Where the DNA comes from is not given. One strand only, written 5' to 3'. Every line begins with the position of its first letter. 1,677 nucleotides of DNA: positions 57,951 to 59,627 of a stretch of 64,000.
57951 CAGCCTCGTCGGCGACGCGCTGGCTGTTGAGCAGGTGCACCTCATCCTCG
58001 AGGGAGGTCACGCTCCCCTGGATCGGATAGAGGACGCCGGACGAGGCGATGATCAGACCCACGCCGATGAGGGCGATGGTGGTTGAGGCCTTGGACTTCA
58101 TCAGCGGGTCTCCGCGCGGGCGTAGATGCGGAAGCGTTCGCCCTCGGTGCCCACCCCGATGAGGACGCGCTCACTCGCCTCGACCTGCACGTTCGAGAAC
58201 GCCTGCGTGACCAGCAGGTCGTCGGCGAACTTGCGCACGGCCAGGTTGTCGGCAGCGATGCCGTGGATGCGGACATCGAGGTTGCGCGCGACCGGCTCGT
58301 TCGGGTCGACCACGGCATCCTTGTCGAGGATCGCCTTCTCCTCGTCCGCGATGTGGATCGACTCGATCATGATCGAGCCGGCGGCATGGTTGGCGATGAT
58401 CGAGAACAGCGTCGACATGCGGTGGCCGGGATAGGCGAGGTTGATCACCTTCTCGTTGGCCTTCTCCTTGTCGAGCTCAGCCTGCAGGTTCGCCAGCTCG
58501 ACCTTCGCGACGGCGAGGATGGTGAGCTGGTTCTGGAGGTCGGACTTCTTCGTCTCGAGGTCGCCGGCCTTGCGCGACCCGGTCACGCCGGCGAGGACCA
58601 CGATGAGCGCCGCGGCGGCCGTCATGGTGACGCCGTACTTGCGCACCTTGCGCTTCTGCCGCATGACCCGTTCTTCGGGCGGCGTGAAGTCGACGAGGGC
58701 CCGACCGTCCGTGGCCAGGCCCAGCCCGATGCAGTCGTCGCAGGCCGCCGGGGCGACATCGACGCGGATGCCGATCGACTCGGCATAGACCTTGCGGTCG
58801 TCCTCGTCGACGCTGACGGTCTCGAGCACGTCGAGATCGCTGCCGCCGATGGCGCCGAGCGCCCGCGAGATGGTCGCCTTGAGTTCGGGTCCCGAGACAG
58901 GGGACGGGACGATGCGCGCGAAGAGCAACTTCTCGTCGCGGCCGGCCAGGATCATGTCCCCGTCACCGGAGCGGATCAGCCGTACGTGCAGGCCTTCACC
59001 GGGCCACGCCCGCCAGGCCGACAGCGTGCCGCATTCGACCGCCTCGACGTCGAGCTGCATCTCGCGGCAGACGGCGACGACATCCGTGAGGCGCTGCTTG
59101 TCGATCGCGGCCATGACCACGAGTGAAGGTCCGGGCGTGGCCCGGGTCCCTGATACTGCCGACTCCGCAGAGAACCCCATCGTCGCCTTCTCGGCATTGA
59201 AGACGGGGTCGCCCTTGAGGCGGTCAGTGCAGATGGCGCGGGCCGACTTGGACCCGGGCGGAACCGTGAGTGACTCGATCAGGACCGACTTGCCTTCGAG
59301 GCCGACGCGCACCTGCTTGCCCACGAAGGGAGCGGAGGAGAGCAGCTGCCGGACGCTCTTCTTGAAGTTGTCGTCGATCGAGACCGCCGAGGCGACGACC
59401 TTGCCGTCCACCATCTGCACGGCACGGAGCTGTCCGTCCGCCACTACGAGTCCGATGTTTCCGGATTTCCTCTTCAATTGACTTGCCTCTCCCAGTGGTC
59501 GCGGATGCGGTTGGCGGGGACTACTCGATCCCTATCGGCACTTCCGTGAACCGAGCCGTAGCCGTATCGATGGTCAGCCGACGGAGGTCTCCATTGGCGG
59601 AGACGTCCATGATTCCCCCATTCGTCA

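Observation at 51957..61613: Split-locus architecture: machinery operon with only the third minor set, major pseudopilins 20-30 kb away, no peptidase or retraction ATPase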

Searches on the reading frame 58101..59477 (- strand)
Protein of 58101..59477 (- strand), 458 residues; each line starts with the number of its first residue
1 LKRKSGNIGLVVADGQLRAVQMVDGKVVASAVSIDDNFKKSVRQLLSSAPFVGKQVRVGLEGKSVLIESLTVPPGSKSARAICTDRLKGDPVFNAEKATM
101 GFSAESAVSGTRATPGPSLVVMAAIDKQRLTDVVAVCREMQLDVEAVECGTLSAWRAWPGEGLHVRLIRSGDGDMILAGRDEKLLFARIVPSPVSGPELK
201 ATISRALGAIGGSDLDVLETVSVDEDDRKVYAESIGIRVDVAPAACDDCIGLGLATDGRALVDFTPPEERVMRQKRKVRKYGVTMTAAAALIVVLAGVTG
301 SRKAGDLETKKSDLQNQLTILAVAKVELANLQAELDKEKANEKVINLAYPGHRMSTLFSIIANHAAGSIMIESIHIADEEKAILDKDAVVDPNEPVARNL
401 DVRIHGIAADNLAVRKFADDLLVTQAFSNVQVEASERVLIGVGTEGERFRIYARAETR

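Call 4: search_protein_families(library=pfam, proteins=[window:58101-59477:-], max_evalue=0.1)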
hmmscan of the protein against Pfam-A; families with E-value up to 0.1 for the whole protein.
window:58101-59477:- (458 aa): 1 family
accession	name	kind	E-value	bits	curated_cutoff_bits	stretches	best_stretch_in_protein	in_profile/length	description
PF05137.18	PilN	-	0.0099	16.3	22.8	1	401-453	25-76/78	Fimbrial assembly protein (PilN)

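Call 13: search_protein_families(library=ncbifam, proteins=[window:58101-59477:-], max_evalue=0.01)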
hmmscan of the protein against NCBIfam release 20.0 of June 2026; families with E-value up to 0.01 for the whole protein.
window:58101-59477:- (458 aa): 0 families

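Call 15: find_homologous_proteins(query=window:58101-59477:-, max_evalue=0.001)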
Query window:58101-59477:- (458 aa): 67 proteins with E <= 0.001 among 8000 candidates.
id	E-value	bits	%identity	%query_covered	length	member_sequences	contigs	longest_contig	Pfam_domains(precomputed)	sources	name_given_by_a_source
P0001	4.5e-289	976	100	100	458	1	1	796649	-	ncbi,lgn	-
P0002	5.0e-248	841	86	100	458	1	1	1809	-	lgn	-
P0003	3.0e-169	582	61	100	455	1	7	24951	-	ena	-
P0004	2.8e-165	569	60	100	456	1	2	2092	-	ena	-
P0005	1.8e-156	540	56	100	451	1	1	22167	PF05137.19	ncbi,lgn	-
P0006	4.9e-147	508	55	100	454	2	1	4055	-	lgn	-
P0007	1.6e-138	480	51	100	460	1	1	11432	-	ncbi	-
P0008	5.8e-136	472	52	100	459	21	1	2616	-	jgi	-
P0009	3.6e-135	469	50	100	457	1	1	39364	PF05137.19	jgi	jgi:Tfp pilus assembly protein PilN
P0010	3.9e-135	469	51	100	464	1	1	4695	-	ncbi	-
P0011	5.1e-135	469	52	100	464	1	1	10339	-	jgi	jgi:hypothetical protein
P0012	8.8e-135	468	51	100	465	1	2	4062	-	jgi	jgi:hypothetical protein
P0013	2.1e-133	464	51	100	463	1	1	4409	-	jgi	-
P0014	1.1e-132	461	51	100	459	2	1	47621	-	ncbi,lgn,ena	-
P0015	4.2e-132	459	50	100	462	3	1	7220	-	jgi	jgi:Tfp pilus assembly protein PilN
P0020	5.0e-130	452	51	100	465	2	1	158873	-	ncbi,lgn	-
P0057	5.7e-101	357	43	100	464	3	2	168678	-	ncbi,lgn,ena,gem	-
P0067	5.1e-81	291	36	99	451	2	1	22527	-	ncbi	-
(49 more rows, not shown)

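Call 16: find_encoding_contigs(protein=P0001, flank=10000, max_places=4)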
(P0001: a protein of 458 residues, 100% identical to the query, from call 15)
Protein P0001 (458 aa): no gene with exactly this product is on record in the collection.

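Call 18: find_encoding_contigs(protein=P0020, flank=10000, max_places=2)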
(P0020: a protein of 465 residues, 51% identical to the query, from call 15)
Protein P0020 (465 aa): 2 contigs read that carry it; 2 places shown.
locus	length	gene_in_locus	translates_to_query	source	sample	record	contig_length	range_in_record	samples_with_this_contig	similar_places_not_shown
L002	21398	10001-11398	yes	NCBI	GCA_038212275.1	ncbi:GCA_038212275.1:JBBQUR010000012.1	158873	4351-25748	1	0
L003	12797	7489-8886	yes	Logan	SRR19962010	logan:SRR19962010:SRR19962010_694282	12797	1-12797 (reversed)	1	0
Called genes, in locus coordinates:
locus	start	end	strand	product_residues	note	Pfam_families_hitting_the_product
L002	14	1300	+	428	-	PF02812:ELFV_dehydrog_N, PF00208:ELFV_dehydrog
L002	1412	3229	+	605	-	PF00009:GTP_EFTU, PF22042:EF-G_D2, PF03144:GTP_EFTU_D2, PF00679:EFG_C, PF21018:BipA_C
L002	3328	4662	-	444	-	PF04055:Radical_SAM, PF13186:SPASM (faint)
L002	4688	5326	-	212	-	-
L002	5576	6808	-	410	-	PF03130:HEAT_PBS (faint), PF13646:HEAT_2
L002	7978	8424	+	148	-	-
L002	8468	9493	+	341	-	-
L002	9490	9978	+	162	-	PF07963:N_methyl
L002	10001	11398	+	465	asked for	-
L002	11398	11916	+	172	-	-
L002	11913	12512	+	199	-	-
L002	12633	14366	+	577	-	PF07660:STN (faint), PF03958:Secretin_N, PF00263:Secretin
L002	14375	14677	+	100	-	PF01740:STAS (weak), PF13466:STAS_2 (weak)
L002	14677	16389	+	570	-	PF05157:MshEN, PF00437:T2SSE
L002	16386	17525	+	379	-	PF00482:T2SSF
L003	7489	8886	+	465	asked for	-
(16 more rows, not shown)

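Call 19: find_encoding_contigs(protein=P0057, flank=10000, max_places=2)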
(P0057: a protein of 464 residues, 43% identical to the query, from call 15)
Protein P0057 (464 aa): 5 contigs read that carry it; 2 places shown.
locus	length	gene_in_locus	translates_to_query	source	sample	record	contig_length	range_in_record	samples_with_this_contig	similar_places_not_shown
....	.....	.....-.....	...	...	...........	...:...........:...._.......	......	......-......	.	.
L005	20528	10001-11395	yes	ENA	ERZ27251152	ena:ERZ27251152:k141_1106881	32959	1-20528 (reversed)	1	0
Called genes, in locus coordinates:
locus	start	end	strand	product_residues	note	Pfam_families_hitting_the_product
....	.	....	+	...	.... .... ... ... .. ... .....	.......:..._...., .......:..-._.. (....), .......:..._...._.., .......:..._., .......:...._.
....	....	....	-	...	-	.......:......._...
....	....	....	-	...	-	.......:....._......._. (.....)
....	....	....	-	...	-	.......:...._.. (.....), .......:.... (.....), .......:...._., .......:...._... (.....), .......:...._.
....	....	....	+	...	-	-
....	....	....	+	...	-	-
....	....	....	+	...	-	-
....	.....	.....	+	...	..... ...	-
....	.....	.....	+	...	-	-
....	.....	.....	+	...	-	-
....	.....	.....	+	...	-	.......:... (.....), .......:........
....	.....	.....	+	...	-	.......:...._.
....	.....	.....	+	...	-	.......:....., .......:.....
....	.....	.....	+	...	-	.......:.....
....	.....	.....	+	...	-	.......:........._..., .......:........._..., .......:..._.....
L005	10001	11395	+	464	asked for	-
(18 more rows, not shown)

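Call 20: find_encoding_contigs(protein=P0067, flank=10000, max_places=2)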
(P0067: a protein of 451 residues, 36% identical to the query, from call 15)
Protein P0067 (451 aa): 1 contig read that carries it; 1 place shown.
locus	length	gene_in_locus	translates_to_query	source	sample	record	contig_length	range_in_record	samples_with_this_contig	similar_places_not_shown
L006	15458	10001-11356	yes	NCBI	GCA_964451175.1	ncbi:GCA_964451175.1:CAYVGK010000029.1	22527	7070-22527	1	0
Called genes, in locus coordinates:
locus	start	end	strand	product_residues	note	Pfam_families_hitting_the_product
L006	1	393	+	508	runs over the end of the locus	PF13231:PMT_2 (weak)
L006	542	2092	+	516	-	-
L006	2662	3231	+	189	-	-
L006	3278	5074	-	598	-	PF13243:SQHop_cyclase_C (faint)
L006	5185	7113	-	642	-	PF02985:HEAT (faint), PF03130:HEAT_PBS (faint), PF13646:HEAT_2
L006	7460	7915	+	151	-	PF07963:N_methyl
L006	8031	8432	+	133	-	-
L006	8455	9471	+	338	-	-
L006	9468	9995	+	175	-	PF07963:N_methyl (weak)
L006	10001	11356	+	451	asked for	-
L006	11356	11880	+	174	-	-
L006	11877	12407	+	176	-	PF23862:CdsD_C (weak)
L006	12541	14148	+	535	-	PF07660:STN (faint), PF00263:Secretin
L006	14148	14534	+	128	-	PF13466:STAS_2, PF01740:STAS (weak)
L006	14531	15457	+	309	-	?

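Call 48: search_solved_structures(query=A5, max_evalue=10)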
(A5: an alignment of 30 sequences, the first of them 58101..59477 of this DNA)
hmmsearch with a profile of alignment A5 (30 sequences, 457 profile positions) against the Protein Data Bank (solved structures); distinct sequences matched with E-value up to 10: 3.
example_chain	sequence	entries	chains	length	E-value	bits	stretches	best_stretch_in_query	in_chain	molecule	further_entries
3jc8_Ma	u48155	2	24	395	0.013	17.4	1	37-152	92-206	Type IV pilus biogenesis protein PilM | PilM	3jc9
2jee_A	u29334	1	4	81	0.85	11.3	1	303-342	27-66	CELL DIVISION PROTEIN ZAPB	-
8qnv_A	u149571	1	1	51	2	10.1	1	301-341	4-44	Transposase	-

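Call 63: find_related_loci(query=A5, collection=genome_contigs, flank=10000)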
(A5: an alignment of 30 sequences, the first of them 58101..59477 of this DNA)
Query A5 (458 aa) in genome_contigs; peptide patterns used: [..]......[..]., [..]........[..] (x = any residue, [..] = any of these).
43 stretches matched a pattern; 13 encode a relative of the query (tblastn E <= 1e-3); 13 distinct loci.
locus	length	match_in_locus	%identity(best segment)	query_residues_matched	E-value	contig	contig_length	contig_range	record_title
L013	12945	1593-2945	56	1-458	1e-169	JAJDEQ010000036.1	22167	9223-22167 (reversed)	MAG: Planctomycetota bacterium isolate OFTM49 OFTM49_35, whole genome shotgun sequence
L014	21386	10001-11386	51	2-457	2e-139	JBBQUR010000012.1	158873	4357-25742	MAG: Planctomycetota bacterium isolate Co_metawrap_1940 Cmw_1940_k141_17631864_length_158873_cov_27.9993, whole genome s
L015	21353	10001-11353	47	2-457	4e-130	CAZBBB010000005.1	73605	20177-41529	MAG TPA_asm: uncultured Phycisphaerales bacterium isolate SRP287453_co1_82 genome assembly, contig: NODE_495_length_7360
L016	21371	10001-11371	47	2-458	4e-126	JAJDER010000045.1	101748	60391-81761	MAG: Planctomycetota bacterium isolate OFTM9 OFTM9_44, whole genome shotgun sequence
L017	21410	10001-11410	45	5-458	1e-123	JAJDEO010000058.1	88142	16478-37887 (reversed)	MAG: Planctomycetota bacterium isolate OFTM221 OFTM221_57, whole genome shotgun sequence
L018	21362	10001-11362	46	2-457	1e-121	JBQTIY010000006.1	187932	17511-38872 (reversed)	MAG: Planctomycetota bacterium isolate SAW251 c_000000492502, whole genome shotgun sequence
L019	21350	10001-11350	48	3-458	4e-121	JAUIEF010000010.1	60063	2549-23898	MAG: bacterium isolate 8_bin.22 NODE_671_length_60063_cov_1.197911, whole genome shotgun sequence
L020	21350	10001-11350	44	3-458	1e-117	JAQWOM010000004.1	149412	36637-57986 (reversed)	MAG: Planctomycetota bacterium isolate cluster2_bin.203 k141_1365550, whole genome shotgun sequence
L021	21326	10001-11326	45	3-458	2e-106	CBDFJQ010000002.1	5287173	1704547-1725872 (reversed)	MAG: Planctomycetota bacterium isolate 32b94f43-3cea-4181-b983-06f062260e69 genome assembly, contig: contig_2, whole gen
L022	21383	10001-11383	43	3-458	3e-106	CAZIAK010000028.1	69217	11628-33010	MAG TPA_asm: uncultured Phycisphaerales bacterium isolate binchicken_co46_894 genome assembly, contig: NODE_625_length_6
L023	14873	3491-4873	43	3-458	1e-102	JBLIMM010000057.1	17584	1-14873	MAG: Pseudohongiellaceae bacterium isolate 3300053785_87 Ga0535658_0007754, whole genome shotgun sequence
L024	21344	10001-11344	45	3-458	2e-97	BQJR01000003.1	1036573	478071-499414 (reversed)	MAG: Planctomycetota bacterium DHS20C15 DNA, sequence03, whole genome shotgun sequence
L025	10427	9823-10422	57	2-201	4e-63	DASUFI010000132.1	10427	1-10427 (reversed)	MAG TPA_asm: Planctomycetota bacterium isolate SMAG_U1375 k141_1727846, whole genome shotgun sequence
